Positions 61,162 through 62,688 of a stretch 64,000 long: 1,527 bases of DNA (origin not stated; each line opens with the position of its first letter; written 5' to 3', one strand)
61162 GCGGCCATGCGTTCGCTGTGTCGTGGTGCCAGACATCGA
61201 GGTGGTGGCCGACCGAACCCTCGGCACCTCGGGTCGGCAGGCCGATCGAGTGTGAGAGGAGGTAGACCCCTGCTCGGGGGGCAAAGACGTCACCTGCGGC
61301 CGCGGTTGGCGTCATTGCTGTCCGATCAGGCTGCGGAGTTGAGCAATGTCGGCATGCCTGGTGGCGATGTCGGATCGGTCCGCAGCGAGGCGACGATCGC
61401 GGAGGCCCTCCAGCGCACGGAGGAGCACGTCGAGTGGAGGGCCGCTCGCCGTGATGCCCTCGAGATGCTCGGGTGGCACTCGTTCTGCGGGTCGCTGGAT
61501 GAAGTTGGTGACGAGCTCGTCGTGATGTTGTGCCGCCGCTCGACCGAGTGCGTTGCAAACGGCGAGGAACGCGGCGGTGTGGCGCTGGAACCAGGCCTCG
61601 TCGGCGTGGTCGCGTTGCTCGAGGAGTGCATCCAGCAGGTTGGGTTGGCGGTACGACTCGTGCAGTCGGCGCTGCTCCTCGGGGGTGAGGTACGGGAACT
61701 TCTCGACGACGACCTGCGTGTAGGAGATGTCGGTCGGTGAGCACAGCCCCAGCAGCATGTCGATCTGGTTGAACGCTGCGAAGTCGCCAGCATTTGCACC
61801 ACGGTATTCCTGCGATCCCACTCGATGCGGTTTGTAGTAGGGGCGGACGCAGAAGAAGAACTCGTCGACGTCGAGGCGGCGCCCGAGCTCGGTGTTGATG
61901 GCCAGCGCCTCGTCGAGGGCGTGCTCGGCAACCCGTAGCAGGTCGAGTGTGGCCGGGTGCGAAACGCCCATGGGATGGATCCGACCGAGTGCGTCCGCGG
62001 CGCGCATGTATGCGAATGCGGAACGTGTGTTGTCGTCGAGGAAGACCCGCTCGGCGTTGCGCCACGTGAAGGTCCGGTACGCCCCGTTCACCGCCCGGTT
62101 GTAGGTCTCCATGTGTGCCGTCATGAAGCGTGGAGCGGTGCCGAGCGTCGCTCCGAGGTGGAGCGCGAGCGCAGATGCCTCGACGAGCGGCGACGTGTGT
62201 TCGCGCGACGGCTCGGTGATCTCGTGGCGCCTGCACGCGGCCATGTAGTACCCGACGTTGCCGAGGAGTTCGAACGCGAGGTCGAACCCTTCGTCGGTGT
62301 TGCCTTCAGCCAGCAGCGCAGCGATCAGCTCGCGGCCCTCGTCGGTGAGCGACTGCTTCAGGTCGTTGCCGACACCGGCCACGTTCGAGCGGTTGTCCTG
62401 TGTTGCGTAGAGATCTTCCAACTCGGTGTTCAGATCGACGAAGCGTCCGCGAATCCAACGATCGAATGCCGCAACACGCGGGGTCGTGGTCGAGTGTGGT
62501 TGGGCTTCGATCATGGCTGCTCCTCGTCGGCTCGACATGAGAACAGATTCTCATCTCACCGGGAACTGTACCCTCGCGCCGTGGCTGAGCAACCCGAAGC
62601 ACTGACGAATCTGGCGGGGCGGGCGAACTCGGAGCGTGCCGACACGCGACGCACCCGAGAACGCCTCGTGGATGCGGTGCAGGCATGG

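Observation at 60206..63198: Stand-alone PrnB/IDO-like oxygenase plus kynureninase-like enzyme under a dedicated TetR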

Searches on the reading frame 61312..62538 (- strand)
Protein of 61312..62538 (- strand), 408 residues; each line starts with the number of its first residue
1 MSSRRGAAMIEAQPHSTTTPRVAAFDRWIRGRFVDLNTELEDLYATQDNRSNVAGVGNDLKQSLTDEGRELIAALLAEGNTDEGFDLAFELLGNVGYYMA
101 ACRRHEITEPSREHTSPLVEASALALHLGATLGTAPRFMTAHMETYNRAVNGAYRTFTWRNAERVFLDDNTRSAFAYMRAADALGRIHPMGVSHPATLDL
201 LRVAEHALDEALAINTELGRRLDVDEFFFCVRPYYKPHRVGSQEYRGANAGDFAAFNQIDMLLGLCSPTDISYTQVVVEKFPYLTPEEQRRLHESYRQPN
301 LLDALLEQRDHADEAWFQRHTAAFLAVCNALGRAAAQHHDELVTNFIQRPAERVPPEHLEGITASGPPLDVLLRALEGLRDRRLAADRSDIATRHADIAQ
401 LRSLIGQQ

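Call 4: search_protein_families(library=pfam, proteins=[window:61312-62538:-], max_evalue=0.01)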
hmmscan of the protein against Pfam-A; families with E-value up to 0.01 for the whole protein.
window:61312-62538:- (408 aa): 1 family
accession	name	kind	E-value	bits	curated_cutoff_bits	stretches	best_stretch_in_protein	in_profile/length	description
PF08933.16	PrnB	-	1.2e-159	531.7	27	1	21-404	3-386/387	Monodechloroaminopyrrolnitrin synthase PrnB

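Call 5: search_protein_families(library=ncbifam, proteins=[window:61312-62538:-], max_evalue=0.01)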
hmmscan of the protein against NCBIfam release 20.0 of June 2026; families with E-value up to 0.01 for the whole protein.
window:61312-62538:- (408 aa): 0 families

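Call 6: search_solved_structures(query=window:61312-62538:-, max_evalue=1, show_alignments=1)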
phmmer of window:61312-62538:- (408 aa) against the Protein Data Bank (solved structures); distinct sequences matched with E-value up to 1: 5.
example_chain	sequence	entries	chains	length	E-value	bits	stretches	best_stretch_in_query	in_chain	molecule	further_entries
2nwb_A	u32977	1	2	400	4.1e-145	487.1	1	19-403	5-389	Conserved domain protein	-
1zee_A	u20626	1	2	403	4.2e-145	487.1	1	19-403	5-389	hypothetical protein SO4414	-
2v7i_A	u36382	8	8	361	8.9e-09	38.3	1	84-309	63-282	PRNB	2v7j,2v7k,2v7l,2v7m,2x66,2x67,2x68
9dfg_A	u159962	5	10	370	4.6e-05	26.1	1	132-303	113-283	PrnB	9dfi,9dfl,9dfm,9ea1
4u74_A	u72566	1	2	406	0.48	12.8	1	242-358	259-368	Indoleamine 2,3-dioxygenase 1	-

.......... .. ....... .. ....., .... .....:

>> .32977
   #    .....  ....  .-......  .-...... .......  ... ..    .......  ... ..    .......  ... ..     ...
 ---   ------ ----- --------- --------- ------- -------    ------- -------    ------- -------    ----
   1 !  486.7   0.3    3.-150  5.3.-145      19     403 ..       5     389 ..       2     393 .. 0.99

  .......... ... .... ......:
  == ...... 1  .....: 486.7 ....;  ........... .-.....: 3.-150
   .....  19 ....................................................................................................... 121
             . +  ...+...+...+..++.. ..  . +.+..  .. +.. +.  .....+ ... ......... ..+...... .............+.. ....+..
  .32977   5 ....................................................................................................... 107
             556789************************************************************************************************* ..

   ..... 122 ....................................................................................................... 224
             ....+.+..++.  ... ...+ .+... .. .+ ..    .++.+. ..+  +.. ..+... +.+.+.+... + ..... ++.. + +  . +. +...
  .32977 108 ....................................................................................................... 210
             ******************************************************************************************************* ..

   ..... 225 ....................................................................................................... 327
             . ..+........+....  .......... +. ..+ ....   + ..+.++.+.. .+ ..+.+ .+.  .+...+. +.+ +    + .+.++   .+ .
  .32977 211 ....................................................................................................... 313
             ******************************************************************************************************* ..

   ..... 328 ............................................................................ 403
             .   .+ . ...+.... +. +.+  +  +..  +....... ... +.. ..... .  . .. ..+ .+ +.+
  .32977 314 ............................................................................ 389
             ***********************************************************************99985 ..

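Call 11: find_homologous_proteins(query=window:61312-62538:-, max_evalue=1e-10)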
Query window:61312-62538:- (408 aa): 4218 proteins with E <= 1e-10 among 8000 candidates; the best 120 are listed.
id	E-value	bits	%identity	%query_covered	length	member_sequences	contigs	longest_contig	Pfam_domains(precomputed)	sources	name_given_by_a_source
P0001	8.2e-217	738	81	97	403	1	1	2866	PF08933.17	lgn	-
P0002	2.1e-216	737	82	97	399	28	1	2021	PF08933.17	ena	-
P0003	2.2e-214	730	80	99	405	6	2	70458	PF08933.17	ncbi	ncbi:MAG: hypothetical protein ACI9C1_000339 [Candidatus Aldehydirespiratoraceae bacterium]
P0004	2.8e-214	730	81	97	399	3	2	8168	PF08933.17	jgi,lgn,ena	-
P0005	1.6e-212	724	80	97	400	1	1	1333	PF08933.17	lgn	-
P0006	4.9e-212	722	81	97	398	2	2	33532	PF08933.17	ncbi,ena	-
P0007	1.2e-210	718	79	97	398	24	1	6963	PF08933.17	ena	-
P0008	3.5e-209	713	80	97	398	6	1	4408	PF08933.17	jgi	jgi:hypothetical protein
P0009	1.9e-208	710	80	97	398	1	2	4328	PF08933.17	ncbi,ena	-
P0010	1.1e-207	708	78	98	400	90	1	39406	PF08933.17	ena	-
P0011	1.9e-207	707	78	97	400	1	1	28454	PF08933.17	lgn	-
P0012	1.5e-206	704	79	96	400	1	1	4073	PF08933.17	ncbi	-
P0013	4.1e-206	703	78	97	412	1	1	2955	PF08933.17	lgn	-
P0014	4.1e-206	703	78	97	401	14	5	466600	PF08933.17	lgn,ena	-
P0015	6.2e-206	702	78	97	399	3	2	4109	PF08933.17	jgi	jgi:hypothetical protein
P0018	3.2e-205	700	77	98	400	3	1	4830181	PF08933.17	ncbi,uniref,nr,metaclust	ncbi:PrnB family protein [Ilumatobacter coccineus]|uniref:Tryptophan 2,3-dioxygenase n=1 Tax=Ilumato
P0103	9.3e-149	514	60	94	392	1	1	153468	PF08933.17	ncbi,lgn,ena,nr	ncbi:MAG: DUF1864 family protein [Woeseiaceae bacterium]|nr:DUF1864 family protein [Woeseiaceae bact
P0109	2.6e-148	513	58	98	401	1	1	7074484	PF08933.17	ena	-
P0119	1.1e-147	510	59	95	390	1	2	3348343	PF08933.17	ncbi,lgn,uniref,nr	ncbi:PrnB family protein [Thalassotalea agarivorans]|uniref:Tryptophan 2,3-dioxygenase n=1 Tax=Thala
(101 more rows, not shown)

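Call 17: find_encoding_contigs(protein=P0018, flank=6000, max_places=2)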
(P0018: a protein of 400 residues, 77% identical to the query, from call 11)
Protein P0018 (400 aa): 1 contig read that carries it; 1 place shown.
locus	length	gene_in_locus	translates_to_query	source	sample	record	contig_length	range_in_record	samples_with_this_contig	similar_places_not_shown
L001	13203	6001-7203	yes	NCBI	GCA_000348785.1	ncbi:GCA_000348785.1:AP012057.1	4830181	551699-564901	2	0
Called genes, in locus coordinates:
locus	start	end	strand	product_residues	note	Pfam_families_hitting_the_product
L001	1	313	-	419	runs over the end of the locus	PF13458:Peripla_BP_6, PF01094:ANF_receptor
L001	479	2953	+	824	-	PF13490:zf-HC2 (faint)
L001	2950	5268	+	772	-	PF08335:GlnD_UR_UTase, PF01966:HD, PF01842:ACT (faint), PF22754:bHLH-TF_ACT-like_plant (faint)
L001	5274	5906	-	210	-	-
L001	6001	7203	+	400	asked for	PF08933:PrnB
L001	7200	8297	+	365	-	PF00155:Aminotran_1_2 (weak), PF01053:Cys_Met_Meta_PP (weak), PF00266:Aminotran_5, PF22580:KYNU_C (weak)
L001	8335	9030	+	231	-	PF12535:Nudix_N (weak), PF00293:NUDIX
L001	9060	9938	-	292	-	PF09754:PAC2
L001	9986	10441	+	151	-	PF13673:Acetyltransf_10, PF00583:Acetyltransf_1, PF13508:Acetyltransf_7, PF14542:Acetyltransf_CG (weak), PF08445:FR47 (weak)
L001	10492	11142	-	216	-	PF02985:HEAT (faint), PF03130:HEAT_PBS (faint), PF13646:HEAT_2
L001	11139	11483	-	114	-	-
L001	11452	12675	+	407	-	PF13180:PDZ_2 (weak), PF05362:Lon_C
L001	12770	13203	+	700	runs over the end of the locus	PF05103:DivIVA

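Call 18: find_encoding_contigs(protein=P0119, flank=6000, max_places=1)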
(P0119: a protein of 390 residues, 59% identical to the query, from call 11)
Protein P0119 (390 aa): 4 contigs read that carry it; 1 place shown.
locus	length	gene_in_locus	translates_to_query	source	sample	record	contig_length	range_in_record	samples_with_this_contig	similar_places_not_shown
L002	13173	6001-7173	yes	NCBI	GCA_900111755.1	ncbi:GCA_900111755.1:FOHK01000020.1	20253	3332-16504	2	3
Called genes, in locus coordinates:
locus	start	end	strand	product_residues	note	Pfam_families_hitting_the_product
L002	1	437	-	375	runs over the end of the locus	PF00378:ECH_1, PF16113:ECH_2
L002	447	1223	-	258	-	PF00378:ECH_1, PF16113:ECH_2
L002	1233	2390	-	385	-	PF02771:Acyl-CoA_dh_N, PF02770:Acyl-CoA_dh_M, PF00441:Acyl-CoA_dh_1, PF22924:ACOX_C_alpha1 (weak), PF08028:Acyl-CoA_dh_2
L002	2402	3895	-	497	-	PF00171:Aldedh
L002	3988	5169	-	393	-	PF00108:Thiolase_N, PF02803:Thiolase_C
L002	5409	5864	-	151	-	PF01047:MarR (weak), PF13404:HTH_AsnC-type, PF13412:HTH_24, PF01037:AsnC_trans_reg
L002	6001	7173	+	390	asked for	PF08933:PrnB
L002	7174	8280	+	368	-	PF00266:Aminotran_5, PF22580:KYNU_C (weak)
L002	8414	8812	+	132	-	PF00376:MerR, PF13411:MerR_1, PF09278:MerR-DNA-bind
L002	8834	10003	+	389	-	PF02771:Acyl-CoA_dh_N, PF02770:Acyl-CoA_dh_M, PF00441:Acyl-CoA_dh_1, PF08028:Acyl-CoA_dh_2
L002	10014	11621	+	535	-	PF03255:ACCA (weak), PF06833:MdcE (faint), PF01039:Carboxyl_trans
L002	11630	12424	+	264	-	PF00378:ECH_1, PF16113:ECH_2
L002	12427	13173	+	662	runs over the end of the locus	PF00289:Biotin_carb_N, PF02222:ATP-grasp, PF02786:CPSase_L_D2, PF07478:Dala_Dala_lig_C, PF02785:Biotin_carb_C, PF25919:BSH_CusB (faint), PF00364:Biotin_lipoyl, PF25917:BSH_RND (weak), +2 more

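Call 19: find_encoding_contigs(protein=P0109, flank=6000, max_places=1)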
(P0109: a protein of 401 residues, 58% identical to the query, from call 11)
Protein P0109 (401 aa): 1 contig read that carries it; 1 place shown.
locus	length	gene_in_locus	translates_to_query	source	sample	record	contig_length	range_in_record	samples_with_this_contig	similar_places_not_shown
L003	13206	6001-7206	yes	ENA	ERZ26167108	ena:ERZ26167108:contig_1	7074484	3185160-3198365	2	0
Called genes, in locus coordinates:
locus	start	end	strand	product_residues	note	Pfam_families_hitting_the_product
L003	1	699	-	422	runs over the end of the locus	PF00353:HemolysinCabind (weak)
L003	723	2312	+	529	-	PF00171:Aldedh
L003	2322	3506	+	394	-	PF00491:Arginase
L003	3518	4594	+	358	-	-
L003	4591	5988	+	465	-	PF00557:Peptidase_M24 (faint)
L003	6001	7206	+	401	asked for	PF08933:PrnB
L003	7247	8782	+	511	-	PF01266:DAO (faint), PF05834:Lycopene_cycl (weak), PF07992:Pyr_redox_2 (faint), PF13450:NAD_binding_8 (faint), PF00732:GMC_oxred_N, PF05199:GMC_oxred_C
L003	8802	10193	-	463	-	PF01979:Amidohydro_1, PF07969:Amidohydro_3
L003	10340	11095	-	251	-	PF00106:adh_short, PF23441:SDR (weak), PF08659:KR, PF13561:adh_short_C2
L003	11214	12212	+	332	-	PF03480:DctP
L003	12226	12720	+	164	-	PF04290:DctQ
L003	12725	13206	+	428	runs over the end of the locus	PF06808:DctM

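Call 20: find_encoding_contigs(protein=P0103, flank=6000, max_places=1)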
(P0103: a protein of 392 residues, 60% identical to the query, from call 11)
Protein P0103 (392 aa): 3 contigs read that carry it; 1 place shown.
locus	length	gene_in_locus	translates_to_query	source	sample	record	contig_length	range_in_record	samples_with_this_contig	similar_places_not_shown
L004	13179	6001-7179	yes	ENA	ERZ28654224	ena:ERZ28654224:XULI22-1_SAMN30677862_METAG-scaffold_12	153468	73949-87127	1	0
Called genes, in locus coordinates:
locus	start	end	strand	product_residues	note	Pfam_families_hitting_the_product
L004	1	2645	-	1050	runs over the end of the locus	PF02012:BNR (faint), PF13088:BNR_2 (faint), PF15902:Sortilin-Vps10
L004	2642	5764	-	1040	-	PF13088:BNR_2 (faint), PF14870:PSII_BNR (faint), PF02012:BNR (faint), PF15902:Sortilin-Vps10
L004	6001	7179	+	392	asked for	PF08933:PrnB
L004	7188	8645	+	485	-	PF07969:Amidohydro_3 (weak), PF01979:Amidohydro_1, PF07969:Amidohydro_3 (weak)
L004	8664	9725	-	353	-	PF09360:zf-CDGSH, PF07883:Cupin_2 (weak), PF02311:AraC_binding (faint), PF07883:Cupin_2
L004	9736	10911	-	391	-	PF00155:Aminotran_1_2, PF00266:Aminotran_5, PF01041:DegT_DnrJ_EryC1 (weak), PF22580:KYNU_C (weak)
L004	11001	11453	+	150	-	PF22381:Staph_reg_Sar_Rot (weak), PF12802:MarR_2, PF01047:MarR, PF13463:HTH_27 (faint)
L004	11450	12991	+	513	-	PF00884:Sulfatase, PF01663:Phosphodiest (faint), PF16347:SGSH_C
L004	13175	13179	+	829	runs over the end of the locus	PF07715:Plug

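Call 26: find_related_loci(query=window:61312-62514:-, collection=genome_contigs, flank=8000)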
Query window:61312-62514:- (400 aa) in genome_contigs; peptide patterns used: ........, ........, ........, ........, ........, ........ (x = any residue, [..] = any of these).
572 stretches matched a pattern; 530 encode a relative of the query (tblastn E <= 1e-3); the best 80 are kept; 80 distinct loci.
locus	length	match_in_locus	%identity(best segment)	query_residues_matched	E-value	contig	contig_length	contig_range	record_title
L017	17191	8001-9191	82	1-397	0e+0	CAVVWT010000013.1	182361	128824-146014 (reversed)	MAG: Ilumatobacteraceae bacterium isolate MFD09779.bin.1.209 genome assembly, contig: contig_49011, whole genome shotgun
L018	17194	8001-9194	83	1-398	0e+0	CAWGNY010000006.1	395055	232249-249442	MAG: Ilumatobacteraceae bacterium isolate MFD09779.bin.1.207 genome assembly, contig: contig_275, whole genome shotgun s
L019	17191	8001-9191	79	1-397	0e+0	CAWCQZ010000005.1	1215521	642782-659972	MAG: Ilumatobacteraceae bacterium isolate MFD03250.bin.3.110 genome assembly, contig: contig_9122, whole genome shotgun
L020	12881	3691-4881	79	1-397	0e+0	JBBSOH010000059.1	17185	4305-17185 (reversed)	MAG: Acidimicrobiales bacterium isolate LS6_sbin.24 LS6_sbin.24_K_1029618_L_17185_cov_12.3325, whole genome shotgun sequ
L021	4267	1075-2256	78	4-397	0e+0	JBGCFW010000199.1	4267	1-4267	MAG: Ilumatobacter sp. isolate SGMAG-118 contig199, whole genome shotgun sequence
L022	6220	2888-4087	78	1-400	0e+0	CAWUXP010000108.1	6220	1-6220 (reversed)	MAG: uncultured Ilumatobacter sp. isolate HER22_SIP_1000_bin_42_1 genome assembly, contig: HER22_SP_1000_bin_42-read_400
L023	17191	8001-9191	78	1-397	0e+0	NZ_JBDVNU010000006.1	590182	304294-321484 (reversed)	MAG: Ilumatobacter sp. isolate CB.66.M.B5_19_16 CB_66_M_B5_19_16_000000000006, whole genome shotgun sequence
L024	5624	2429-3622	78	1-398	0e+0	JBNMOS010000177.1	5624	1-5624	MAG: Ilumatobacter sp. isolate 3300055726_36 Ga0535650_0029044, whole genome shotgun sequence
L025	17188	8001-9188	79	2-397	0e+0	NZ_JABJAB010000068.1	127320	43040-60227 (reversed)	MAG: Ilumatobacter sp. isolate SI073_bin179 k141_1350082, whole genome shotgun sequence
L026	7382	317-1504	79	2-397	0e+0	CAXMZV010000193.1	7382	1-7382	MAG: uncultured Ilumatobacter sp. isolate metabat.Sval_Feb_contigs_bigger1000.bin.32 genome assembly, contig: 193, whole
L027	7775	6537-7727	77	1-397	0e+0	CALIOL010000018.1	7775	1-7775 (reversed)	MAG: uncultured Ilumatobacter sp. isolate R2_Bin_METABAT__106_sub_1 genome assembly, contig: c_000001773703, whole genom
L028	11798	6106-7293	76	2-397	0e+0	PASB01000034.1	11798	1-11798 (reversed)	MAG: Ilumatobacter sp. isolate SAT196 MHASMcontig_157264, whole genome shotgun sequence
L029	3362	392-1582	77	1-397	0e+0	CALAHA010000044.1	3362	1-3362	MAG TPA_asm: uncultured Ilumatobacter sp. isolate ERR2206764_bin.78_CONCOCT_v1.1_MAG genome assembly, contig: ERZ887942.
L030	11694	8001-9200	77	1-400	0e+0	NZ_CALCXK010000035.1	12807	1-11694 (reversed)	MAG: uncultured Ilumatobacter sp. isolate ERR2206771_bin.173_CONCOCT_v1.1_MAG ERZ888641.4414, whole genome shotgun seque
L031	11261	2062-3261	77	1-400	0e+0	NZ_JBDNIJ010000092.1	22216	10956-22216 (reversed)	MAG: Ilumatobacter sp. isolate concoct.62.WLB k141_178749, whole genome shotgun sequence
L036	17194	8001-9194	77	1-398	0e+0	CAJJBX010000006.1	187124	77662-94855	MAG: uncultured Ilumatobacter sp. isolate FRAM18_bin014 genome assembly, contig: FRAM17_bin014-6, whole genome shotgun s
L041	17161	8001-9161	61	10-395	4e-157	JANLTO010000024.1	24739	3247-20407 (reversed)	MAG: Lysobacterales bacterium isolate OTE_25_metabat_167 OTE_25_k141_3807992, whole genome shotgun sequence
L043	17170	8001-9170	61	10-398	2e-154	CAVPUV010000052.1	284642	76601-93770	MAG: uncultured Gammaproteobacteria bacterium isolate MFD10097.bin.2.2 genome assembly, contig: contig_3513, whole genom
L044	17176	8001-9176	60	10-400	1e-153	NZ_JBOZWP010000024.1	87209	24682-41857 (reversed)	Shewanella sp. GXUN23E ctg_24, whole genome shotgun sequence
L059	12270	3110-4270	59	10-395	3e-150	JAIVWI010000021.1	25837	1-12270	MAG: Oceanospirillum sp. isolate HYP3_US_01_1 NODE_99_length_25837_cov_0.463127, whole genome shotgun sequence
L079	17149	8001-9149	56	11-394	2e-148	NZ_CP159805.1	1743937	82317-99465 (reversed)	Candidatus Pseudothioglobus sp. Uisw_041 chromosome, complete genome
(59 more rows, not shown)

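Call 32: search_protein_families(library=pfam, proteins=[L041:9235-10233:+, L041:10268-11239:-, L041:11332-12489:-, L041:6701-7930:+, L043:9263-10504:+, L043:11577-12947:-, L043:12980-14236:-, L004:8664-9734:-, L044:7293-7622:-, L059:4279-4824:-], max_evalue=0.001)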
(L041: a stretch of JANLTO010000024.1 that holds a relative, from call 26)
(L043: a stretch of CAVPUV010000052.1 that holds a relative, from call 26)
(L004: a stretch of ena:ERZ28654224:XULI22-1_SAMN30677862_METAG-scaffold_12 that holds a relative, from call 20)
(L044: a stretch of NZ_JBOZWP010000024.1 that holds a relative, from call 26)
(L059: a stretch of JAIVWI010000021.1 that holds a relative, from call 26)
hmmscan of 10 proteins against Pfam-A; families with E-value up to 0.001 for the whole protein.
L041:9235-10233:+ (332 aa): 1 family
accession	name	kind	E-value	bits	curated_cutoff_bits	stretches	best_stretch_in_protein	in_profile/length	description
PF00296.26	Bac_luciferase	-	4.2e-58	197.6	27.9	1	13-304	21-314/314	Luciferase-like monooxygenase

L041:10268-11239:- (323 aa): 1 family
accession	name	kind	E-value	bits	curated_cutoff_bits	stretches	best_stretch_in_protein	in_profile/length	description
PF00291.31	PALP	-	1.9e-64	218.3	35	1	26-303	7-295/295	Pyridoxal-phosphate dependent enzyme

L041:11332-12489:- (385 aa): 4 families
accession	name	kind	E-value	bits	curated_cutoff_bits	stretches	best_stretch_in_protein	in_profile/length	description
PF00266.25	Aminotran_5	-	4.5e-41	141.5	21.5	1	62-371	44-369/371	Aminotransferase class-V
PF01053.26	Cys_Met_Meta_PP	-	7.3e-06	25.2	27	1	65-220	56-203/381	Cys/Met metabolism PLP-dependent enzyme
PF01041.23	DegT_DnrJ_EryC1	-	7.9e-06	25.8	19.8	1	69-198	32-154/360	DegT/DnrJ/EryC1/StrS aminotransferase family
PF22580.2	KYNU_C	-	9e-06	26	27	1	305-377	16-90/90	Kynureninase C-terminal domain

L041:6701-7930:+ (409 aa): 3 families
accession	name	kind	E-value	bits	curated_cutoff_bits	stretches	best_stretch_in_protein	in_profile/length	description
PF07690.21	MFS_1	-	2.1e-61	208.2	33.4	2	16-358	3-347/347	Major Facilitator Superfamily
PF06779.20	MFS_4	-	2.7e-05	24.1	26.3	1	32-386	16-360/364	Uncharacterised MFS-type transporter YbfB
PF00083.30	Sugar_tr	-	0.00023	20.6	22.3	0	42-116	44-121/452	Sugar (and other) transporter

L043:9263-10504:+ (413 aa): 4 families
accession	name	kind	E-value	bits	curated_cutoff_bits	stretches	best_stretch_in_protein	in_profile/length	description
PF00266.25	Aminotran_5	-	2e-33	116.4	21.5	2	74-246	47-221/371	Aminotransferase class-V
PF01053.26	Cys_Met_Meta_PP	-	1.5e-06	27.5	27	1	111-203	89-177/381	Cys/Met metabolism PLP-dependent enzyme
PF00155.27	Aminotran_1_2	-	5.7e-06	26.2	19.7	1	76-205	48-192/361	Aminotransferase class I and II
PF01041.23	DegT_DnrJ_EryC1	-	0.00032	20.5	19.8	1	99-207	50-153/360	DegT/DnrJ/EryC1/StrS aminotransferase family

L043:11577-12947:- (456 aa): 1 family
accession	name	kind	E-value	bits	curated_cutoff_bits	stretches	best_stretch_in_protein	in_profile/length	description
PF00209.24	SNF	-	3.3e-52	178.3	27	2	8-124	2-112/524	Sodium:neurotransmitter symporter family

L043:12980-14236:- (418 aa): 5 families
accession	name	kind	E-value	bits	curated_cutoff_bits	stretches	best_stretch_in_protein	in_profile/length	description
PF00266.25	Aminotran_5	-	1.4e-46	159.6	21.5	1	97-385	46-337/371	Aminotransferase class-V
PF00155.27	Aminotran_1_2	-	4.8e-07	29.7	19.7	1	97-276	45-248/361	Aminotransferase class I and II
PF22580.2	KYNU_C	-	2.8e-06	27.7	27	1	335-410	13-90/90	Kynureninase C-terminal domain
PF01053.26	Cys_Met_Meta_PP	-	2.4e-05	23.5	27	1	98-253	56-203/381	Cys/Met metabolism PLP-dependent enzyme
PF01041.23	DegT_DnrJ_EryC1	-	0.00017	21.3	19.8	1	103-229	33-152/360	DegT/DnrJ/EryC1/StrS aminotransferase family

L004:8664-9734:- (356 aa): 3 families
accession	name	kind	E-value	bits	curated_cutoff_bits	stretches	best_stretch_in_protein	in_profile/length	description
PF07883.17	Cupin_2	-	1.2e-18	67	27.2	2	284-343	8-67/70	Cupin domain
PF09360.15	zf-CDGSH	-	4.3e-18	65.8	29.5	2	15-44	18-48/48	Iron-binding zinc finger CDGSH type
PF02311.25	AraC_binding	-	4.8e-06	26.8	21.1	0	283-338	12-67/135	AraC-like ligand binding domain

L044:7293-7622:- (109 aa): 0 families

L059:4279-4824:- (181 aa): 1 family
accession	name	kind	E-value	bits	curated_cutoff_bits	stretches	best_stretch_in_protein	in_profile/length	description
PF01965.30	DJ-1_PfpI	-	1.9e-43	148.6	26.6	1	3-163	2-164/165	DJ-1/PfpI family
